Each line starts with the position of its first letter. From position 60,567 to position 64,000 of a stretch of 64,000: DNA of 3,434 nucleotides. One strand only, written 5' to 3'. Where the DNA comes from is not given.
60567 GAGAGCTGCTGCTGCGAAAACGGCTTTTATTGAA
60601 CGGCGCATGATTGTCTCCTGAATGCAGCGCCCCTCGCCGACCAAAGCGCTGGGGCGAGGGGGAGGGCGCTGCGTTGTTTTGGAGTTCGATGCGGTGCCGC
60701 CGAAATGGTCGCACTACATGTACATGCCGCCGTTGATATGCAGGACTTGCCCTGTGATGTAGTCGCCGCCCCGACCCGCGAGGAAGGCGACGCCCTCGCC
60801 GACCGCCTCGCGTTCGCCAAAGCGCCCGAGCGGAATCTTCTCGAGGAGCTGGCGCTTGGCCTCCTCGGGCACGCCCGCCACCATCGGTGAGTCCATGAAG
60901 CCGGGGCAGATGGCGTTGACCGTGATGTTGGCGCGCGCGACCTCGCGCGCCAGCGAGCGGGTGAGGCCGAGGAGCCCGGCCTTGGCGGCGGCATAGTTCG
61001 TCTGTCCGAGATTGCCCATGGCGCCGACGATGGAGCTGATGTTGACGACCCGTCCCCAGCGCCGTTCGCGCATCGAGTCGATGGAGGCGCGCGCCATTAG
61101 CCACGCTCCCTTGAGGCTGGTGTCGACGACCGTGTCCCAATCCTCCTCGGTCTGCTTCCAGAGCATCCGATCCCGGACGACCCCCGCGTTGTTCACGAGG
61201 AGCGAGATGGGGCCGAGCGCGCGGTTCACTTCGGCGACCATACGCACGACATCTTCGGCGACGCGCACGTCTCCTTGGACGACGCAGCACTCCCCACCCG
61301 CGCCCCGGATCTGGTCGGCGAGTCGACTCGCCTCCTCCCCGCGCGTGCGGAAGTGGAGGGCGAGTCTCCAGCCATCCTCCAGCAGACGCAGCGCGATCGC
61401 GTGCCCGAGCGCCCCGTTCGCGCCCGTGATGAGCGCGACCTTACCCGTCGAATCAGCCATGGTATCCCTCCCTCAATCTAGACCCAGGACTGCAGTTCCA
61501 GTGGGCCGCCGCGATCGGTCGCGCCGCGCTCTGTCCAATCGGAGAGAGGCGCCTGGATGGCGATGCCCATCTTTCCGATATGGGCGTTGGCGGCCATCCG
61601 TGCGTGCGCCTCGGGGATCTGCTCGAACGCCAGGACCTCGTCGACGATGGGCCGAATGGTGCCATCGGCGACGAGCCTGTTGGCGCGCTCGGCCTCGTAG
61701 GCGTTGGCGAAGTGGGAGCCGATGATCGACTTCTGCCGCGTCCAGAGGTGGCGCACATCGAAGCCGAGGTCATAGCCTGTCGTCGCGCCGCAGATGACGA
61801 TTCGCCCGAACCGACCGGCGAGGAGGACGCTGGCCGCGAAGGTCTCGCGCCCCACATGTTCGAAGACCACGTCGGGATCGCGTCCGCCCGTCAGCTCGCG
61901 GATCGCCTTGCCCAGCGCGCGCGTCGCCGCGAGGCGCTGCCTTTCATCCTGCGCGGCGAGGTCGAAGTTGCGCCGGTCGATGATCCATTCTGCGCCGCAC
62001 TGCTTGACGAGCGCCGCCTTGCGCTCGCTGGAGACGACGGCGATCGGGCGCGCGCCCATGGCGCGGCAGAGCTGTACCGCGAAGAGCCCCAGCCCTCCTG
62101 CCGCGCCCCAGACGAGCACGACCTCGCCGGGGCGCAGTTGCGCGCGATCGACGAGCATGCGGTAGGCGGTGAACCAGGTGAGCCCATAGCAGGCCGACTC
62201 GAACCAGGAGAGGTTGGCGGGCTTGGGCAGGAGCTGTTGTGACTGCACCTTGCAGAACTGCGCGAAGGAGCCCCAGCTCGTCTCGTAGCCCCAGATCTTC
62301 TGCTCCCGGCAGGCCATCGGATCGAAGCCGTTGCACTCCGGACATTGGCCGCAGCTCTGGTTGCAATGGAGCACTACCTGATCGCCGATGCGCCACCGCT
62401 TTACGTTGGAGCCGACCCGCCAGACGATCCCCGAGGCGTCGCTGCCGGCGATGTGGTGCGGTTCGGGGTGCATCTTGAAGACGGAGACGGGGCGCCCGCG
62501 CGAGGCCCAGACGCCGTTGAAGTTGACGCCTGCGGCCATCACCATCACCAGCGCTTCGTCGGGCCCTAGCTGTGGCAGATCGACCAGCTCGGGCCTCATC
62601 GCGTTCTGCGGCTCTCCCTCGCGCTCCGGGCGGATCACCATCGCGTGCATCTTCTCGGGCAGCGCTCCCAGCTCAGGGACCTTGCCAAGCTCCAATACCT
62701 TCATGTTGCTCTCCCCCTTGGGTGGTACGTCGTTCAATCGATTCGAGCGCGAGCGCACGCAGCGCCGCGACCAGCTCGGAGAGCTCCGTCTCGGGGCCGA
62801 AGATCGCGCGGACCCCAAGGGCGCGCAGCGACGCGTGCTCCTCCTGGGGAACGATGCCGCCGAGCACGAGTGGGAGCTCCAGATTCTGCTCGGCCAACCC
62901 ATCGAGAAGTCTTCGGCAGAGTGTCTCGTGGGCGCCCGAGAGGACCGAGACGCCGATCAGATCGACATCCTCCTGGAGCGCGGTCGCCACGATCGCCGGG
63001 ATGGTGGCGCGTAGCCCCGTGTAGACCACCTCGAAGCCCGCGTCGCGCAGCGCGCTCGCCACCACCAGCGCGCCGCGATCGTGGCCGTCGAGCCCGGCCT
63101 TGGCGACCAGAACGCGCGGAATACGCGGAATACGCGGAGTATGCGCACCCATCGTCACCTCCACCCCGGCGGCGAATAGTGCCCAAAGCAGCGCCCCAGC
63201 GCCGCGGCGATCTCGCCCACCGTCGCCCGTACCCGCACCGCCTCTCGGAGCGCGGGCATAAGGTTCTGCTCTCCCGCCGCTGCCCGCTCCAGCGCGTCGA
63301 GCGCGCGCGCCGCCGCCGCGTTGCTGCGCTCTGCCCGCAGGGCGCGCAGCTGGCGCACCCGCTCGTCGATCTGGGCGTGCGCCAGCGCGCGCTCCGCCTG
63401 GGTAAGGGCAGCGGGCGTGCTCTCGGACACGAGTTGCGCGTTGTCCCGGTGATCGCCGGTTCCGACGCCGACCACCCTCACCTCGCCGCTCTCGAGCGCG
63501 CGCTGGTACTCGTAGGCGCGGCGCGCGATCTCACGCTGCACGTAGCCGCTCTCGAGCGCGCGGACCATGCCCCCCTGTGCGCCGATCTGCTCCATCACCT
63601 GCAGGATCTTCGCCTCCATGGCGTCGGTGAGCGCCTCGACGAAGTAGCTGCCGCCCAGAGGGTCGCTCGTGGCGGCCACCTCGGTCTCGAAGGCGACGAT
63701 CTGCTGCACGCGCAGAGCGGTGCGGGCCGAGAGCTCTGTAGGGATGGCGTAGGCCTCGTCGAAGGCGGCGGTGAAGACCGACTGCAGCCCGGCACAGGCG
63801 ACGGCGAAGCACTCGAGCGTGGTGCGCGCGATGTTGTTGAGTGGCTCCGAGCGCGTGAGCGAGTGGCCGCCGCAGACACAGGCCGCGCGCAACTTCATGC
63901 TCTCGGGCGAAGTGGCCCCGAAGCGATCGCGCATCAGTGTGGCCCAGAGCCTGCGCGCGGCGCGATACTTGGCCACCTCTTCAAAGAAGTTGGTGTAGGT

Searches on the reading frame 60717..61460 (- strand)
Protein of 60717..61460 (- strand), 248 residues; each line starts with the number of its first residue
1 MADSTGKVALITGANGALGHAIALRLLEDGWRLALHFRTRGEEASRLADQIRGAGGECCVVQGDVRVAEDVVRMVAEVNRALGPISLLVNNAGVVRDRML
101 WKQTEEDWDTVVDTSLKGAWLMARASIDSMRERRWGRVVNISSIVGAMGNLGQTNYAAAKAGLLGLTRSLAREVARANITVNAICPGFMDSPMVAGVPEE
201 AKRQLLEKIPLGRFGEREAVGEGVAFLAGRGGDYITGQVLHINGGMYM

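Call 17: search_protein_families(library=pfam, proteins=[window:60717-61460:-], max_evalue=0.001)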
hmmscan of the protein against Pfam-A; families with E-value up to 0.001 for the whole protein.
window:60717-61460:- (248 aa): 5 families
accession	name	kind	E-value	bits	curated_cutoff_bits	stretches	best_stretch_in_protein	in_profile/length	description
PF13561.12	adh_short_C2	-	7.4e-56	189.8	27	1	16-246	6-235/236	Enoyl-(Acyl carrier protein) reductase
PF00106.31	adh_short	-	3.8e-54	183.6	26.6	1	7-199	1-192/195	short chain dehydrogenase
PF08659.16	KR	-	1.8e-25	90.4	22.6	1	9-173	3-166/180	KR domain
PF01370.27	Epimerase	-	8e-05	22.6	20.9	1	9-93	1-73/240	NAD dependent epimerase/dehydratase family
PF13460.12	NAD_binding_10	-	0.00013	22.3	27.2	1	13-188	1-145/184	NAD(P)H-binding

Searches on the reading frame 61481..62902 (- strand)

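Call 17: search_protein_families(library=pfam, proteins=[window:61481-62902:-], max_evalue=0.001)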
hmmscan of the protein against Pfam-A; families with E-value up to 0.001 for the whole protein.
window:61481-62902:- (474 aa): 4 families
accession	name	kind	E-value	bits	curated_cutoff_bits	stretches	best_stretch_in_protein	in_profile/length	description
PF00107.32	ADH_zinc_N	-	3.4e-27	95.4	31.8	1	270-411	1-127/129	Zinc-binding dehydrogenase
PF08240.17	ADH_N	-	9.3e-20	71.3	23.5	1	113-228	1-103/104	Alcohol dehydrogenase GroES-like domain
PF13602.12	ADH_zinc_N_2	-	8.2e-15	56.4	27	1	330-445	15-132/134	Zinc-binding dehydrogenase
PF00106.31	adh_short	-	0.00055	19.9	26.6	1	261-326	2-69/195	short chain dehydrogenase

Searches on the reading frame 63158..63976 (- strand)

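Call 17: search_protein_families(library=pfam, proteins=[window:63158-63976:-], max_evalue=0.001)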
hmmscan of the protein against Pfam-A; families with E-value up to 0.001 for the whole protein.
window:63158-63976:- (273 aa): 1 family
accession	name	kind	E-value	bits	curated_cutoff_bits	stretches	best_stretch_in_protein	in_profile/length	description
PF01642.28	MM_CoA_mutase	-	1.5e-78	265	22.1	1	1-265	261-512/512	Methylmalonyl-CoA mutase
